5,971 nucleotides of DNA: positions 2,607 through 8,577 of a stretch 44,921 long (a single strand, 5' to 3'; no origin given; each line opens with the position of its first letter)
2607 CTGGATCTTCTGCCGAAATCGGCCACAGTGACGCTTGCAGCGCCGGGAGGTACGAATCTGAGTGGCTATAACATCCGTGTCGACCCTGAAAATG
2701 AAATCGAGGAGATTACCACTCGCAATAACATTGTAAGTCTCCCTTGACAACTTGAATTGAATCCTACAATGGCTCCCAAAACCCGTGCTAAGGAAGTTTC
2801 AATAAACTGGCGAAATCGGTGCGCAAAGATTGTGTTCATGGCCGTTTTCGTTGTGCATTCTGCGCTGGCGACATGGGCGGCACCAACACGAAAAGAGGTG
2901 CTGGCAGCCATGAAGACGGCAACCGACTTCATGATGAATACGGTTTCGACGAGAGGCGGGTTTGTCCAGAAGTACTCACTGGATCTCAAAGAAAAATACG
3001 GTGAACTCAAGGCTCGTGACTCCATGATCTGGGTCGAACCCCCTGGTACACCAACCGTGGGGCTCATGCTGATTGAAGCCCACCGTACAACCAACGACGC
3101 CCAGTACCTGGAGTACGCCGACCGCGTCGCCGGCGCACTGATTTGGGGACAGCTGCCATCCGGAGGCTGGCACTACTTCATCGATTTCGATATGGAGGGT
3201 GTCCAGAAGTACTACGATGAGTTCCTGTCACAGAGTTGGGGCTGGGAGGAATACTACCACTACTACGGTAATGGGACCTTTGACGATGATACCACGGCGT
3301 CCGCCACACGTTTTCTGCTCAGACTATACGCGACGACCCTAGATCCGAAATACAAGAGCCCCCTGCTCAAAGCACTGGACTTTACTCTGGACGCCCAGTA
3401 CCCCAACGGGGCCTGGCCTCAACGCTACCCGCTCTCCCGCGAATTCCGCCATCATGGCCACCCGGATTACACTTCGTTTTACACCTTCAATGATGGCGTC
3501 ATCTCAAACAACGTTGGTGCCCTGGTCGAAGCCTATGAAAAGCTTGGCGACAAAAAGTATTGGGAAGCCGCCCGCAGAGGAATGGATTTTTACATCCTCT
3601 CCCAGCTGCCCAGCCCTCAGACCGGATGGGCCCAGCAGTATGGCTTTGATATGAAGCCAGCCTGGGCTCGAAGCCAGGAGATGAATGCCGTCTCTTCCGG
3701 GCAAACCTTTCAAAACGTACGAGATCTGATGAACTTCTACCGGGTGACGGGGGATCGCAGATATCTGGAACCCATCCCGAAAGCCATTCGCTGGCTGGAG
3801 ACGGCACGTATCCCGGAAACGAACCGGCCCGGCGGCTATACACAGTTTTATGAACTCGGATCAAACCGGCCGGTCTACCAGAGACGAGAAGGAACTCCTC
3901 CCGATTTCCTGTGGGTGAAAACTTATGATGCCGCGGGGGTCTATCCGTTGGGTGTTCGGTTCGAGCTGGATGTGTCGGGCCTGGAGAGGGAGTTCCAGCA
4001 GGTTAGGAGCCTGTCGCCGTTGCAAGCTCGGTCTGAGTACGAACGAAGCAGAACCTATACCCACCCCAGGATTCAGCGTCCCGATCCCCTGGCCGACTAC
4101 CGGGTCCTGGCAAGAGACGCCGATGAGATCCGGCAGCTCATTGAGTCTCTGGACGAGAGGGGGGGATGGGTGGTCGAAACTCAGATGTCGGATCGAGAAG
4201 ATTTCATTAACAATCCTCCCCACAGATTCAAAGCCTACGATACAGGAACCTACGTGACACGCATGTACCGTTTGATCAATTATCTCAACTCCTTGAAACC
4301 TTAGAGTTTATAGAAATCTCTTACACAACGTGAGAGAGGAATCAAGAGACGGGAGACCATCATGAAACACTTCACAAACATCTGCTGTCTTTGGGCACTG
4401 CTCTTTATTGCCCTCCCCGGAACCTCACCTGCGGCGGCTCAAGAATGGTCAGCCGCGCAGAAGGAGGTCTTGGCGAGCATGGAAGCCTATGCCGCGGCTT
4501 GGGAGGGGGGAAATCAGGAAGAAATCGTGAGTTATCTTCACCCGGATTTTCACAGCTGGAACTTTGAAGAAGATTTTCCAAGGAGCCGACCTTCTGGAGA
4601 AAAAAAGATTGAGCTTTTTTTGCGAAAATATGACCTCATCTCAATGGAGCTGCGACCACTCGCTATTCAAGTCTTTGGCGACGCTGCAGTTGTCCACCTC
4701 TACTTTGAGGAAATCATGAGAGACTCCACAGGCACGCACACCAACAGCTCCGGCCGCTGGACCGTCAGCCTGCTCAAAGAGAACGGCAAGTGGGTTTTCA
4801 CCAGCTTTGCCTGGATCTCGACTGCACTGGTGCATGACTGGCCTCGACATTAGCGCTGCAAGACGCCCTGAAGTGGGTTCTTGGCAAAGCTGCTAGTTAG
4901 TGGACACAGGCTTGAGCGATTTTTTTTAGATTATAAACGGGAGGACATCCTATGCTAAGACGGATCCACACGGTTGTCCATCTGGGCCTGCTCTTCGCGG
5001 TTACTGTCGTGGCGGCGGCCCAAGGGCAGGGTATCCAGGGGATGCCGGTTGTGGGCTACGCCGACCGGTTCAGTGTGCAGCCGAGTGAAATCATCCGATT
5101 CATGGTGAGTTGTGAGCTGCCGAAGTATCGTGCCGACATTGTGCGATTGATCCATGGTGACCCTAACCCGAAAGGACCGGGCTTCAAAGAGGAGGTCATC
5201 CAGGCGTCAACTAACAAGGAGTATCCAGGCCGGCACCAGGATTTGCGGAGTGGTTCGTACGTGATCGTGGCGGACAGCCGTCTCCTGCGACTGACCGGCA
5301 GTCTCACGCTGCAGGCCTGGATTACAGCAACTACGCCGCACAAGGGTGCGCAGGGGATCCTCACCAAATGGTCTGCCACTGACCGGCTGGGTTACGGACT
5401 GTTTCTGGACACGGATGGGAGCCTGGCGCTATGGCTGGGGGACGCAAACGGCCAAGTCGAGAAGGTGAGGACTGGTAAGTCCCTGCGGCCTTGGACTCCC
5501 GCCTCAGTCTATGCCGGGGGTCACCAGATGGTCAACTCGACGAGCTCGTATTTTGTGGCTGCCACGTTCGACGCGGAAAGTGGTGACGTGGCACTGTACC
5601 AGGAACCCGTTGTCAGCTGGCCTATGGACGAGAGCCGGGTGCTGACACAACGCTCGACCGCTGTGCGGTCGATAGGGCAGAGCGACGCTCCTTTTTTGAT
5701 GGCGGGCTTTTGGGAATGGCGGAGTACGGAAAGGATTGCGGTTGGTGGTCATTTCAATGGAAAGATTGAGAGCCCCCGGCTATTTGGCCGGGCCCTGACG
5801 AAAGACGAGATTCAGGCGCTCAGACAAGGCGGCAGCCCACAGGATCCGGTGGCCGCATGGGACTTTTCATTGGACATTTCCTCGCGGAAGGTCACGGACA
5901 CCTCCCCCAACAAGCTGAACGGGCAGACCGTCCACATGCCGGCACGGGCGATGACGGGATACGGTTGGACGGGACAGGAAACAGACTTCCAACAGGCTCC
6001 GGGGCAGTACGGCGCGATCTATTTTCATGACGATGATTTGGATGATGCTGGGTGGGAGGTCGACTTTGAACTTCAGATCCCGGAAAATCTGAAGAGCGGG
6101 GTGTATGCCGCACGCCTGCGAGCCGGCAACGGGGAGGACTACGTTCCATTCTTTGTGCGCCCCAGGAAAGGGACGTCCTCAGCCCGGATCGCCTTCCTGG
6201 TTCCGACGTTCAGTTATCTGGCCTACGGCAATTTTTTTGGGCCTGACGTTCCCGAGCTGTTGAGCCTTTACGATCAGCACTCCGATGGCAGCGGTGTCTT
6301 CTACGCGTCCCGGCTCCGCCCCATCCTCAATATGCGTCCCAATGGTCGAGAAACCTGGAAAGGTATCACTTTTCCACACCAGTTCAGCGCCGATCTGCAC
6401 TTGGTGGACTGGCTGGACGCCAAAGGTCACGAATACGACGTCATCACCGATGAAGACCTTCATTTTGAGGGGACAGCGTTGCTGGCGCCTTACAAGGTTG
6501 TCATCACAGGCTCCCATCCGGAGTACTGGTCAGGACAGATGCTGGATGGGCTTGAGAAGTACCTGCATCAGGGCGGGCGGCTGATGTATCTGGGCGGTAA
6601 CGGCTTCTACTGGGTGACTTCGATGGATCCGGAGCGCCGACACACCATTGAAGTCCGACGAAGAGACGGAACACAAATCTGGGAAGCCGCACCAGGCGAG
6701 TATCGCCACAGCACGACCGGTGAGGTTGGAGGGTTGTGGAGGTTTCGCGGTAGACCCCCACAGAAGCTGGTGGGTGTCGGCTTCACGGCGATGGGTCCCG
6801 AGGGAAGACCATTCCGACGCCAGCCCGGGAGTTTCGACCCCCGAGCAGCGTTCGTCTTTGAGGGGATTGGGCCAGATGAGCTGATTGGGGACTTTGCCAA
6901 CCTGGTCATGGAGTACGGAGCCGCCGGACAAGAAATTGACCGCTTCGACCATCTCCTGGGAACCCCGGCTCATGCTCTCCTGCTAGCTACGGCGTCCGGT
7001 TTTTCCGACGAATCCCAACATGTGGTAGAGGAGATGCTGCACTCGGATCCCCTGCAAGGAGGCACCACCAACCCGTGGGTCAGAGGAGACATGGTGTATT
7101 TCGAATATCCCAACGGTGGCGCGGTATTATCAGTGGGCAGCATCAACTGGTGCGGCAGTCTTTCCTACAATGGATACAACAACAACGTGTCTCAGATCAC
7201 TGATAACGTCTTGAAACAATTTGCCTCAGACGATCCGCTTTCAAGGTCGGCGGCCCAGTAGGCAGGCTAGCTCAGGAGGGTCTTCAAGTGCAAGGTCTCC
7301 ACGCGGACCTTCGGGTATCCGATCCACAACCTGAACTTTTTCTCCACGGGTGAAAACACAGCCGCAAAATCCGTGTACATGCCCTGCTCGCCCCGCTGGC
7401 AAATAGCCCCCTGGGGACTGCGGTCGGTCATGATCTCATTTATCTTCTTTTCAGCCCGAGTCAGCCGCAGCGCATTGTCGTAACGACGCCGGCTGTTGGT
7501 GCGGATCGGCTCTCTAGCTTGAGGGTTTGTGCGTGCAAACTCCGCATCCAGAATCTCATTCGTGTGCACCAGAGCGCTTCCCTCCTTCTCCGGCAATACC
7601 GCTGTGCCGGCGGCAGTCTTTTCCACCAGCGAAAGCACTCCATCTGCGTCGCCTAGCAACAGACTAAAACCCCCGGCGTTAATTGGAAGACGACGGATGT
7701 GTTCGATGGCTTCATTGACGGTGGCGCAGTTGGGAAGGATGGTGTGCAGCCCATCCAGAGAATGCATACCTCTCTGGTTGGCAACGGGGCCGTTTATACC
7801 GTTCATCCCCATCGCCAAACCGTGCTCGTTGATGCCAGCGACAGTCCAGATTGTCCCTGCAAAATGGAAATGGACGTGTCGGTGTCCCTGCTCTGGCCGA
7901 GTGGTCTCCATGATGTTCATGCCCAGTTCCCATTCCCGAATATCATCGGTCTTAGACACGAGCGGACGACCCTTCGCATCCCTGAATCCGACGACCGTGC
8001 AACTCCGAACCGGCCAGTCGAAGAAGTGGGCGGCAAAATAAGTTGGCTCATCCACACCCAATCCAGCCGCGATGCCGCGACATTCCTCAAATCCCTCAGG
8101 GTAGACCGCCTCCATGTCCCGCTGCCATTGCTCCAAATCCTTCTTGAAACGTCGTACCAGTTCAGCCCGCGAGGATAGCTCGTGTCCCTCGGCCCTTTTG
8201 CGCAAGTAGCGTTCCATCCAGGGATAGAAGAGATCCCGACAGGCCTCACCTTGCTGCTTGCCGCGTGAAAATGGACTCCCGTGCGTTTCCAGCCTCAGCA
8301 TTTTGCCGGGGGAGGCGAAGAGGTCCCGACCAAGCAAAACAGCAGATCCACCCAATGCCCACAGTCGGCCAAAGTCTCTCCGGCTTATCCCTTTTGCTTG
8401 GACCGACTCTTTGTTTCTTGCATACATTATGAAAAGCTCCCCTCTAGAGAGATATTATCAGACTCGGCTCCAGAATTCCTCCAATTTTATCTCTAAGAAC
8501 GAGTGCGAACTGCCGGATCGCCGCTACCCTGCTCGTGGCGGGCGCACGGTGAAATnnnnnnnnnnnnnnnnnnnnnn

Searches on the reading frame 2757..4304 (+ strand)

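Call 14: search_protein_families(library=pfam, proteins=[window:2757-4304:+], max_evalue=0.0001)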
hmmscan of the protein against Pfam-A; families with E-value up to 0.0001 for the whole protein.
window:2757-4304:+ (515 aa): 4 families
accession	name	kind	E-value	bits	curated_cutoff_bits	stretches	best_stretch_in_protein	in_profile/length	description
PF09492.16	Pec_lyase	-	1e-25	91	22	1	169-355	32-220/292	Pectic acid lyase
PF07470.19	Glyco_hydro_88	-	7.7e-06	25.6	26.6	0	254-347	36-106/352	Glycosyl Hydrolase Family 88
PF06662.19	C5-epim_C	-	1.1e-05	25.4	23.3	0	104-128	37-61/188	D-glucuronyl C5-epimerase C-terminus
PF07944.18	Beta-AFase-like_GH127_cat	-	3.8e-05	23.3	24.9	0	255-338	183-249/376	Beta-L-arabinofuranosidase, GH127 catalytic domain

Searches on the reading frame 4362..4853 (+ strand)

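Call 14: search_protein_families(library=pfam, proteins=[window:4362-4853:+], max_evalue=0.0001)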
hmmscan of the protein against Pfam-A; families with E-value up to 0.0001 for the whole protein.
window:4362-4853:+ (163 aa): 2 families
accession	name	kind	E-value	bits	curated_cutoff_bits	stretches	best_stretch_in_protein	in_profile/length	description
PF14534.12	DUF4440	-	3.7e-07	31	25.2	1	37-145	2-106/107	Domain of unknown function (DUF4440)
PF12680.13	SnoaL_2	-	2e-05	25.5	27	1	41-145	2-100/102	SnoaL-like domain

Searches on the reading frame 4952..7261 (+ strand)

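Call 14: search_protein_families(library=pfam, proteins=[window:4952-7261:+], max_evalue=0.0001)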
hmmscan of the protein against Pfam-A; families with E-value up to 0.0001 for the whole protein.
window:4952-7261:+ (769 aa): 2 families
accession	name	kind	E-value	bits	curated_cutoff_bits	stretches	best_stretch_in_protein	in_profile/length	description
PF20254.3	DMFA2_C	-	2.7e-99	333.6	27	1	332-743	2-373/374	N,N-dimethylformamidase beta subunit-like, C-terminal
PF13385.13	Laminin_G_3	-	2.9e-09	37.7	27.6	1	100-288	3-151/151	Concanavalin A-like lectin/glucanases superfamily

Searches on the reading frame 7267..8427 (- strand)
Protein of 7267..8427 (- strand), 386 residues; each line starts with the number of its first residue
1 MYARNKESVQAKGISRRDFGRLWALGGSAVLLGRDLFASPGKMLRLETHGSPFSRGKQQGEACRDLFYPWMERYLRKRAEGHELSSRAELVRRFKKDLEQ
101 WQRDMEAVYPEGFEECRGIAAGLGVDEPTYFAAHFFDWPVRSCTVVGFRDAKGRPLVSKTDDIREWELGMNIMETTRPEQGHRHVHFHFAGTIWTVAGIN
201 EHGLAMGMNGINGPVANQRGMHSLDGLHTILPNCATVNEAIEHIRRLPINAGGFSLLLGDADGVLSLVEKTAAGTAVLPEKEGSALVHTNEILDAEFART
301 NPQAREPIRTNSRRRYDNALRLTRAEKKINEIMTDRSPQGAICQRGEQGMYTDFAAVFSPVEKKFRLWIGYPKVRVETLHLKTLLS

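Call 14: search_protein_families(library=pfam, proteins=[window:7267-8427:-], max_evalue=0.0001)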
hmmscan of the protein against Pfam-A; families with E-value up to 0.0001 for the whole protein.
window:7267-8427:- (386 aa): 1 family
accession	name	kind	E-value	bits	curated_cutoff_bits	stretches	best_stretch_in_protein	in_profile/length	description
PF03417.21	AAT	-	2.9e-14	53.7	23.2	1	157-371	9-222/225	Acyl-coenzyme A:6-aminopenicillanic acid acyl-transferase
